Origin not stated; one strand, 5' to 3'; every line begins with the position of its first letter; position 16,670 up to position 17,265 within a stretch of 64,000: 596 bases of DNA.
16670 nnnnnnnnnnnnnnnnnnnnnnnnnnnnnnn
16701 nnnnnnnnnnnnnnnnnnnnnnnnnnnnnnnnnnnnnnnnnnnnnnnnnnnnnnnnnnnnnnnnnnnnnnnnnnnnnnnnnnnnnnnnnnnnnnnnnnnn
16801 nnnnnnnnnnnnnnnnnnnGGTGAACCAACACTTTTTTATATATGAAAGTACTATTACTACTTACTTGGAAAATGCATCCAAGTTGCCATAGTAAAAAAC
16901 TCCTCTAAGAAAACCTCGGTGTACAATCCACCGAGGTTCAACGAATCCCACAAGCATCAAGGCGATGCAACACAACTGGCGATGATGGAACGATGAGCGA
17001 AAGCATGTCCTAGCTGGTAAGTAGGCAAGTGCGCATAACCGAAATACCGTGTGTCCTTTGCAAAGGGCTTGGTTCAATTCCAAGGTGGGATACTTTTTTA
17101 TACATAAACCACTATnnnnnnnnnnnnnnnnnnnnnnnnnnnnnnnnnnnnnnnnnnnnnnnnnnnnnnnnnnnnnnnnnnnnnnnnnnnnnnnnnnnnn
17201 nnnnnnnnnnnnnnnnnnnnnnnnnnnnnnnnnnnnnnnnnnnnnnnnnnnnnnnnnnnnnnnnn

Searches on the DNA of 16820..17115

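Call 31: search_rna_families(source=window, start=16820, end=17115, threshold=evalue, max_evalue=10, show_alignments=4)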
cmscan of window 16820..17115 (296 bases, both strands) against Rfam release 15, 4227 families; matches with E-value up to 10: 5.
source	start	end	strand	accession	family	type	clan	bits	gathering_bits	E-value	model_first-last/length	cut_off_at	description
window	16985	17058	+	RF00288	snoZ30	Gene; snRNA; snoRNA; CD-box;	-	15.5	50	2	1-97/97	no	Z30 small nucleolar RNA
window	17051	17095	-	RF04354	Plastid-ycf2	Cis-reg;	-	14.9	65.7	2.3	1-75/75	no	Plastid-ycf2 5UTR RNA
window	16910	16937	-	RF02701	PsrR1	Gene; sRNA;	-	14.7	42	2.7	54-78/79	no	Photosynthesis regulatory RNA1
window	16852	16944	+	RF00514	His_leader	Cis-reg; leader;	-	14.2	49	5.4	1-126/126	no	Histidine operon leader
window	16960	17019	+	RF01141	sR18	Gene; snRNA; snoRNA; CD-box;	-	10.4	45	6.1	1-56/56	no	Small nucleolar RNA sR18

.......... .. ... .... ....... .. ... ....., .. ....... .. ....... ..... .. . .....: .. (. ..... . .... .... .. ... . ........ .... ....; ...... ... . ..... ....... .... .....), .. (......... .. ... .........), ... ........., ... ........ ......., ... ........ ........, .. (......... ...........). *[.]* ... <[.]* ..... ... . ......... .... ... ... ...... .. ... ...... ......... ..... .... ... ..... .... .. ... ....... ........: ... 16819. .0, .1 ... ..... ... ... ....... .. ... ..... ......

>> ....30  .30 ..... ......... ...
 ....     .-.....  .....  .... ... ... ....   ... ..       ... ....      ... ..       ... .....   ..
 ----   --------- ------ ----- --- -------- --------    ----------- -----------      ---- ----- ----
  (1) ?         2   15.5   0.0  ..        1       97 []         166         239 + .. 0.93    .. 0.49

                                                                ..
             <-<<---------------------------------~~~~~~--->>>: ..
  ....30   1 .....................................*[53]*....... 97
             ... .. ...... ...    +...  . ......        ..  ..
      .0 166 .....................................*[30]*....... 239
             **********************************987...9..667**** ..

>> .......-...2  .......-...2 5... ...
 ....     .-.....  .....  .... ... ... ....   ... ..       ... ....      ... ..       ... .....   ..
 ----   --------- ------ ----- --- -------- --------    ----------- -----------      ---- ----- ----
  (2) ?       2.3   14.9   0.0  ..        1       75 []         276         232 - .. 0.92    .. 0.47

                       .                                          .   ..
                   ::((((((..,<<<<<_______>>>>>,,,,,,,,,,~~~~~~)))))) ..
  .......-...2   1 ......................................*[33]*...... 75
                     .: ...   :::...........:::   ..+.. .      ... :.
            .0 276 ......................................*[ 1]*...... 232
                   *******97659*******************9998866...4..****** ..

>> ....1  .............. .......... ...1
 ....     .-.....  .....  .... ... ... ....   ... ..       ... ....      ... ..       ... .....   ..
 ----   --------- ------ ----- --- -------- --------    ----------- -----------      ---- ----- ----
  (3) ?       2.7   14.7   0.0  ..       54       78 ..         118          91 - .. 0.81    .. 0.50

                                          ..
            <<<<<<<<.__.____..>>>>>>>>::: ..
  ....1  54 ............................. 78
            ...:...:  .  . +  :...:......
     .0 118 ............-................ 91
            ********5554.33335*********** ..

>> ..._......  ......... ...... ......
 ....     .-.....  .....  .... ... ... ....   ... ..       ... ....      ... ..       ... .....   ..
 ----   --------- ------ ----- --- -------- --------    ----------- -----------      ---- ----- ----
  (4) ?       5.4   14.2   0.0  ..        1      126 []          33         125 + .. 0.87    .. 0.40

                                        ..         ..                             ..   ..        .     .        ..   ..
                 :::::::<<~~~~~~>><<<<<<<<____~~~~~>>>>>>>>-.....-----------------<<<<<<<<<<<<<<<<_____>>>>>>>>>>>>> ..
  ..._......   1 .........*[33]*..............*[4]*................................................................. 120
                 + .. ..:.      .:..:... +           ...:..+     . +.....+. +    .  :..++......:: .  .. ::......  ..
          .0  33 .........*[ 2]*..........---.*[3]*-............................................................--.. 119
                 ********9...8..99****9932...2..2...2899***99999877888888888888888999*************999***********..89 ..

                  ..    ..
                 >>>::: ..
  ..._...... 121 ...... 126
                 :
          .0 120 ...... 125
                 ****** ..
